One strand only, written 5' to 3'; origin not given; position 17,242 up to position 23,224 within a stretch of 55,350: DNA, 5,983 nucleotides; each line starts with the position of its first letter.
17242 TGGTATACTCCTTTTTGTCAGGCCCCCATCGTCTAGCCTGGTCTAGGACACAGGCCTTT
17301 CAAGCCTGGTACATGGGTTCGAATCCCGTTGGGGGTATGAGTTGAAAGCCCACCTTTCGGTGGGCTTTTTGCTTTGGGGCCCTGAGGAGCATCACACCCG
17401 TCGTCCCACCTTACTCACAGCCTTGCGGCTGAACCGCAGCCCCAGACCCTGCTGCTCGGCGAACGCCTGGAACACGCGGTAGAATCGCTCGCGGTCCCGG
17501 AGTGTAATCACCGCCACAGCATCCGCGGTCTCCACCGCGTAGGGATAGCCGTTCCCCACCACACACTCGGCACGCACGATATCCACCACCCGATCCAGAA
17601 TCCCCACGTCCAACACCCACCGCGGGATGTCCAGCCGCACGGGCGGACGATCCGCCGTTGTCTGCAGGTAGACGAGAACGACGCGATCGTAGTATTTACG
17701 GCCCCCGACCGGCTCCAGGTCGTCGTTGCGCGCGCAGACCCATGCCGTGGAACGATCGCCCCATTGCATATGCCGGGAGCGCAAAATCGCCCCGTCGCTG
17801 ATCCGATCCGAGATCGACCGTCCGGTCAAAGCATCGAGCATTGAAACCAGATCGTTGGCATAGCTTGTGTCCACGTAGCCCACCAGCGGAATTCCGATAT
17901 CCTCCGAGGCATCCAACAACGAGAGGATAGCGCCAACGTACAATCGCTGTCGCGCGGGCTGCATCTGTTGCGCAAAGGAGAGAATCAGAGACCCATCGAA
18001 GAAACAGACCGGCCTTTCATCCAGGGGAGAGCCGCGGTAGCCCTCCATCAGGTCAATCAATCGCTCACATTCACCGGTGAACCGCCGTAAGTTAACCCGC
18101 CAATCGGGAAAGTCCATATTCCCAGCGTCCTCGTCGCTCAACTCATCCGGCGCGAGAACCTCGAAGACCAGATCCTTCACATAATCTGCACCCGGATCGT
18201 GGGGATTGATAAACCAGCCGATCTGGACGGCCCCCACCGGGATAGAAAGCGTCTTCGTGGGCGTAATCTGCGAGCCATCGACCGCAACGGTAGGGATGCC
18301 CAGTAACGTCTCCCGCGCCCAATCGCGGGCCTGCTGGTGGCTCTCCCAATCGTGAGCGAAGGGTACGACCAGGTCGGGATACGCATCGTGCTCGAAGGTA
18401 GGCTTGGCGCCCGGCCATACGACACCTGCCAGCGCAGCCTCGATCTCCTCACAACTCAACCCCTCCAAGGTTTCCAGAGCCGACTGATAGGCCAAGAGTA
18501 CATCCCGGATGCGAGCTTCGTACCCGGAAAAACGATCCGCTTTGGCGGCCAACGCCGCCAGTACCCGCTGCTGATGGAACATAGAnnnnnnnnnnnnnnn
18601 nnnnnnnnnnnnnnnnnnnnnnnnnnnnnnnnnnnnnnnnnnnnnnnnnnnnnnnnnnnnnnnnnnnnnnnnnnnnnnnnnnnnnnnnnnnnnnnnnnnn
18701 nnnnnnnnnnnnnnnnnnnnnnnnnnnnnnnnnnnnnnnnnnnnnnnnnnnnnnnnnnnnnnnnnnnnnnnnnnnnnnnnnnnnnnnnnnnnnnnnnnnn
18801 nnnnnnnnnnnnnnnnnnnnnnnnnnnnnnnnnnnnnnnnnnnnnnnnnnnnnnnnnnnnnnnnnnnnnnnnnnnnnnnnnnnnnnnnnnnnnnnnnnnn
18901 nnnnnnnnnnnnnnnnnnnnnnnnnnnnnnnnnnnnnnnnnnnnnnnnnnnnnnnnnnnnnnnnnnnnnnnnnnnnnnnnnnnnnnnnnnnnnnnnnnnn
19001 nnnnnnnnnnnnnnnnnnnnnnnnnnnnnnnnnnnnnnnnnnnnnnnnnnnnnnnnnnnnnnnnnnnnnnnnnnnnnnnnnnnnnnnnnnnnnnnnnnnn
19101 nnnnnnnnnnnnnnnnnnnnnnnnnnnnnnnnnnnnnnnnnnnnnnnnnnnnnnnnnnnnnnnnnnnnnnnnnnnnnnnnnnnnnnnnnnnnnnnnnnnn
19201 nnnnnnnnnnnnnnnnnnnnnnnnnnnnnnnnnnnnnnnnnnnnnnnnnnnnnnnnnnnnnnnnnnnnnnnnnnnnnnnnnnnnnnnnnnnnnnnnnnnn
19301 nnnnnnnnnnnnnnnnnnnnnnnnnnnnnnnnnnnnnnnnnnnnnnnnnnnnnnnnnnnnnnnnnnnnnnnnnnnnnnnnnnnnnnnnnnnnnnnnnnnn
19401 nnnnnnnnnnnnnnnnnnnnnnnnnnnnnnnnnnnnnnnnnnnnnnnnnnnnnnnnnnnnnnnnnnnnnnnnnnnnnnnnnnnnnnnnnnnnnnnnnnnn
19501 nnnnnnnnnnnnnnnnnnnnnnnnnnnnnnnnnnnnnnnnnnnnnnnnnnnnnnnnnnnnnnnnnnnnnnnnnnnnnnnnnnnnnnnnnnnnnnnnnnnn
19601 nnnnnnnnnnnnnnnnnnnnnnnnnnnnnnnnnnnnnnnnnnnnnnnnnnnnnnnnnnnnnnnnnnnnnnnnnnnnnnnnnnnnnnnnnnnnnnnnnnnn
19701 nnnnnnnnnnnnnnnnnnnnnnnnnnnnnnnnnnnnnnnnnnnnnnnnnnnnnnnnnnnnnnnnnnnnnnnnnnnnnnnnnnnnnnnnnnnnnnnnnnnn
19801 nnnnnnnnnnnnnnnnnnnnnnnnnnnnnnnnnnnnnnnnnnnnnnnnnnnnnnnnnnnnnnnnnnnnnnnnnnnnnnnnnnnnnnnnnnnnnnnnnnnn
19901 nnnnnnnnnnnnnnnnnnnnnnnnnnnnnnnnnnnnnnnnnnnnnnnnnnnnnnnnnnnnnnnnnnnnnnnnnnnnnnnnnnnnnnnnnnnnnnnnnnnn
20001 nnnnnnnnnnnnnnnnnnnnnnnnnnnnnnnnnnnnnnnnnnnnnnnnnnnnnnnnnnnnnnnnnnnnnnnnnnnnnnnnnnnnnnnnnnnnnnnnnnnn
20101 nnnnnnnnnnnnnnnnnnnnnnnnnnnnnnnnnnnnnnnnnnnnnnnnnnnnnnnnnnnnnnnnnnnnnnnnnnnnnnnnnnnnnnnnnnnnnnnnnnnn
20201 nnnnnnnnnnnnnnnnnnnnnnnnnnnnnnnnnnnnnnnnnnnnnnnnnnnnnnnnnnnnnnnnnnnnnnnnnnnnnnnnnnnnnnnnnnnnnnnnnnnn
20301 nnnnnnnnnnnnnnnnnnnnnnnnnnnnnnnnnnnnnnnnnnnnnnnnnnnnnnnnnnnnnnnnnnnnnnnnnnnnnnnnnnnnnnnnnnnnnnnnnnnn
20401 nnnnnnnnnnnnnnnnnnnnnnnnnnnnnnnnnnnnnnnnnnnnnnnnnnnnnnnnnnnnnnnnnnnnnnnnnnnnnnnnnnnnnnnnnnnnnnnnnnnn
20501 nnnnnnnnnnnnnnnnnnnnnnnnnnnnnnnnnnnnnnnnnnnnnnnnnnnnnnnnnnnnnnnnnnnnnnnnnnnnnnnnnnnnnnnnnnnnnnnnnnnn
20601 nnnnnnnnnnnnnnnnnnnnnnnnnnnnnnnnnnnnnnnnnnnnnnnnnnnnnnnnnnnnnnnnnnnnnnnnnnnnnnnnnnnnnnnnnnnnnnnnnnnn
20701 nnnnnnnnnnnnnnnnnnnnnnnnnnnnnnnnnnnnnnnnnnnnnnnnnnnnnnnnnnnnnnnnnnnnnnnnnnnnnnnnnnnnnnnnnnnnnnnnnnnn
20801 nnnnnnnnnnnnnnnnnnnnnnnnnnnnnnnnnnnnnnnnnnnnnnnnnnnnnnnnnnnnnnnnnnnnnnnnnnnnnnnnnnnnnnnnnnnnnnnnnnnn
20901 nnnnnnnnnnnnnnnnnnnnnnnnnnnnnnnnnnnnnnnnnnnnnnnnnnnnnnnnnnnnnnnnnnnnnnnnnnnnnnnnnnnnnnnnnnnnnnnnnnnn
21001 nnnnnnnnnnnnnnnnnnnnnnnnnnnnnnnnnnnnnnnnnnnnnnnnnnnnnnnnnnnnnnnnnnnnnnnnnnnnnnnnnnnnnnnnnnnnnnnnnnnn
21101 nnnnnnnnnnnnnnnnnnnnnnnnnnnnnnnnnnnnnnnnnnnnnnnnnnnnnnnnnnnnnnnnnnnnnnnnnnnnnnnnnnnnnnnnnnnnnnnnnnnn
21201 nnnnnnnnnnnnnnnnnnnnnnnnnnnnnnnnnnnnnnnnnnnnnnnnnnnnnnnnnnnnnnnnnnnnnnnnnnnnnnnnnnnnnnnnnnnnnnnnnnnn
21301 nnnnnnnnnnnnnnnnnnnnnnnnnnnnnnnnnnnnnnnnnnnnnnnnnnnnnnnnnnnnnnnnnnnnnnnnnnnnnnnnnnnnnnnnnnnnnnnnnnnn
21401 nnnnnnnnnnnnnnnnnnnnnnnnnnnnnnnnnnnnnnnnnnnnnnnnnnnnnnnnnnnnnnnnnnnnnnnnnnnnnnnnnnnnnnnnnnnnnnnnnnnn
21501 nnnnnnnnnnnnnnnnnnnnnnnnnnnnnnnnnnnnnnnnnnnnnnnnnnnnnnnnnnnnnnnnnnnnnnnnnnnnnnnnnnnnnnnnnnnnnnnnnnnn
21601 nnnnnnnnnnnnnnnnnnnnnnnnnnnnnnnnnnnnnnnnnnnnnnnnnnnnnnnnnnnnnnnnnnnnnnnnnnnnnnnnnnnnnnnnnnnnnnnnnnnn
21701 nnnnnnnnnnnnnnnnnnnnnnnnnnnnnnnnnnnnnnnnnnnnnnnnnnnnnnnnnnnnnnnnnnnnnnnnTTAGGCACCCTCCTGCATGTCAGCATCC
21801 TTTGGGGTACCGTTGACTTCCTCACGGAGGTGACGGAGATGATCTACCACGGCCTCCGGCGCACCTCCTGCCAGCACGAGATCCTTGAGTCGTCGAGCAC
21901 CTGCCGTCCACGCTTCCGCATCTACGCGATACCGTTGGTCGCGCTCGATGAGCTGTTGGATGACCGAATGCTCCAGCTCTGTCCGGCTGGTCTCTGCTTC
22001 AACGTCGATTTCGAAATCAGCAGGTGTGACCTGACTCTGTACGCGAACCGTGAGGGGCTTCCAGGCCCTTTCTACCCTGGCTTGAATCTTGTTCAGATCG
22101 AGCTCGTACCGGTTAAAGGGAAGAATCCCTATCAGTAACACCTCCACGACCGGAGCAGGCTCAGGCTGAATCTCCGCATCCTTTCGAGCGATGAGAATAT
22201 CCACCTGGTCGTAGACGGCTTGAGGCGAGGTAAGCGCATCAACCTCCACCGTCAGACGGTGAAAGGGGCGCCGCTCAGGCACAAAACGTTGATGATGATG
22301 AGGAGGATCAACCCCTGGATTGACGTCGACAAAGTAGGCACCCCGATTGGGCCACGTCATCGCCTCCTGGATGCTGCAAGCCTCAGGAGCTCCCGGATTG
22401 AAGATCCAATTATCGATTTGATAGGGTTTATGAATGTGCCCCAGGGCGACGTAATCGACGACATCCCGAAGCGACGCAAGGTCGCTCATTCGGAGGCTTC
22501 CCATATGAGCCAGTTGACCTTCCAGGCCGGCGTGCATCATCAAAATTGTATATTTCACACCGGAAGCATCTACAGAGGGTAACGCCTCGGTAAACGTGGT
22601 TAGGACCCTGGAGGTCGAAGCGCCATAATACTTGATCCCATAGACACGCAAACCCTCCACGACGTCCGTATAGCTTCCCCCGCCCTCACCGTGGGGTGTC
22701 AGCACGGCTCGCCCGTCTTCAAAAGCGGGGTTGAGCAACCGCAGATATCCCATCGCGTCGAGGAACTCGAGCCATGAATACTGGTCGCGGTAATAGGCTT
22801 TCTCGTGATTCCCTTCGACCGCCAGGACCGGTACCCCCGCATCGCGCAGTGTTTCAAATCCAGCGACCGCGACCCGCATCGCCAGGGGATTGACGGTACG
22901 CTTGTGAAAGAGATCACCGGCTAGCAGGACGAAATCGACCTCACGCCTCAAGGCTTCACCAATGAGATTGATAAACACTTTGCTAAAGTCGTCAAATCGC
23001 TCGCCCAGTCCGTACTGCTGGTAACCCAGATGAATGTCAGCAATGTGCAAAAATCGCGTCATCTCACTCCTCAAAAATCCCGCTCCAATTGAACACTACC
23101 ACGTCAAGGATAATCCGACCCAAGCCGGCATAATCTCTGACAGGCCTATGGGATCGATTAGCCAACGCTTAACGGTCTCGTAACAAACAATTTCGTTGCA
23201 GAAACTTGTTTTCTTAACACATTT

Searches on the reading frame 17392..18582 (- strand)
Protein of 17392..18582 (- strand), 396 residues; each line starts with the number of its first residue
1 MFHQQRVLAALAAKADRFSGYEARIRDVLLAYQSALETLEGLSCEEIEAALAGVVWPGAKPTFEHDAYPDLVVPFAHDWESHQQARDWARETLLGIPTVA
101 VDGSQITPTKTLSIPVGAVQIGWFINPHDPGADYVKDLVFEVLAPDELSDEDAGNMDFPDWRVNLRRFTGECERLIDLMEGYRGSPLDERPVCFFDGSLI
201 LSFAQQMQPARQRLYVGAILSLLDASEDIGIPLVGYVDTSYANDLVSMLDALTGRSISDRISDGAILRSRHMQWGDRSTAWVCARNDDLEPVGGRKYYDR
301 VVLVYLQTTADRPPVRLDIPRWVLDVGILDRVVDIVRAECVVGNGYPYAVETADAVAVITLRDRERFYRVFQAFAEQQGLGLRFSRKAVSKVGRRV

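Call 18: search_protein_families(library=pfam, proteins=[window:17392-18582:-])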
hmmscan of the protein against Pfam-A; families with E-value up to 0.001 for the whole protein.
window:17392-18582:- (396 aa): 1 family
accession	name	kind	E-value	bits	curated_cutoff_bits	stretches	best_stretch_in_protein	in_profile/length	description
PF09376.16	NurA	-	8.7e-31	107.7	21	1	98-359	3-254/254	NurA domain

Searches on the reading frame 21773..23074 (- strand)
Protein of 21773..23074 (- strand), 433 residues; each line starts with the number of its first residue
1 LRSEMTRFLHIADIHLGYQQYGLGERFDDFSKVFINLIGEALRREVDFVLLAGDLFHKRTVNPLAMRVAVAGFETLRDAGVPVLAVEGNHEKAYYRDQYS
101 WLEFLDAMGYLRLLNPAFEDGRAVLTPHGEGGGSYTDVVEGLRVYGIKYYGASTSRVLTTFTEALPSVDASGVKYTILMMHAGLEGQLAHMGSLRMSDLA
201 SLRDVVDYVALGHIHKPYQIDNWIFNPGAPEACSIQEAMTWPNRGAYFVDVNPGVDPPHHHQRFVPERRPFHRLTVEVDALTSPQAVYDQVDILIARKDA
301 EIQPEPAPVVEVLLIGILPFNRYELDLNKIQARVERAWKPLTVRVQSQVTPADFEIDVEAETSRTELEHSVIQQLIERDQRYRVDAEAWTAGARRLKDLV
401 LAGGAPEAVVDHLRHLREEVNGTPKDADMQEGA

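Call 18: search_protein_families(library=pfam, proteins=[window:21773-23074:-])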
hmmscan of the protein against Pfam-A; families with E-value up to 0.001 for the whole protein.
window:21773-23074:- (433 aa): 2 families
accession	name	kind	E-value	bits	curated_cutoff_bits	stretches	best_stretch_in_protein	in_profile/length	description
PF00149.33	Metallophos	-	3.3e-18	67.2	21.5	1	7-217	2-191/191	Calcineurin-like phosphoesterase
PF12850.12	Metallophos_2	-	2.3e-08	34.6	27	1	8-237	3-142/154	Calcineurin-like phosphoesterase superfamily domain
